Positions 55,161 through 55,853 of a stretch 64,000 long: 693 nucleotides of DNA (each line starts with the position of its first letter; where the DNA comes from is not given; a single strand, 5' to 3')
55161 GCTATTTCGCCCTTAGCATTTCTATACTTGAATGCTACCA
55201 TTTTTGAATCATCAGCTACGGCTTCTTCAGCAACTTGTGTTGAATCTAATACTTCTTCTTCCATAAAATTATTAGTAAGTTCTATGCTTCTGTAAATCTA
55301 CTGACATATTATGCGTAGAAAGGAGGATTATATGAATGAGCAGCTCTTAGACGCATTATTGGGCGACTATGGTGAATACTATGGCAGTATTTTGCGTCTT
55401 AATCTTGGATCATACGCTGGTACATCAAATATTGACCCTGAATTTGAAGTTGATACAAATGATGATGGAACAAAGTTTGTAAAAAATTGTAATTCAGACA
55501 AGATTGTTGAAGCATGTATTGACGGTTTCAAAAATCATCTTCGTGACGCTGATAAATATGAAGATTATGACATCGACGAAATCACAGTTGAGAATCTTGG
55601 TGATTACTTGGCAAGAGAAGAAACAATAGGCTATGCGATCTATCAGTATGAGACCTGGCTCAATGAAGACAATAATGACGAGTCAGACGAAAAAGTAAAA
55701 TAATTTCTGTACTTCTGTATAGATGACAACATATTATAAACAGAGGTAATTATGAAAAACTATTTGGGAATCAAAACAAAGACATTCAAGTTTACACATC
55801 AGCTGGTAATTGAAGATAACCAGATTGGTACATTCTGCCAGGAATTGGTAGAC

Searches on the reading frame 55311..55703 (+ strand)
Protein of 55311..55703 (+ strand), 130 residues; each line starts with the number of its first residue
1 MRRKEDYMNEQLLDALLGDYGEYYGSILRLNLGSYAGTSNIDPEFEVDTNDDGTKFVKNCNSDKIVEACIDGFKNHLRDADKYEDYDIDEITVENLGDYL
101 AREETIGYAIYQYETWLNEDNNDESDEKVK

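Call 3: search_protein_families(library=pfam, proteins=[window:55311-55703:+], max_evalue=10)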
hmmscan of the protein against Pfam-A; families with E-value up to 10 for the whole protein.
window:55311-55703:+ (130 aa): 0 families

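Call 4: search_protein_families(library=phrogs, proteins=[window:55311-55703:+], max_evalue=1)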
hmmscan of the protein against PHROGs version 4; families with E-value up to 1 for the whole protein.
window:55311-55703:+ (130 aa): 2 families
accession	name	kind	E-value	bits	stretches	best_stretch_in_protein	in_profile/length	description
phrog_9378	-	unknown function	0.04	14.9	1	83-102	18-37/45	-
phrog_34884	-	unknown function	0.24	11.9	1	87-124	97-133/140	-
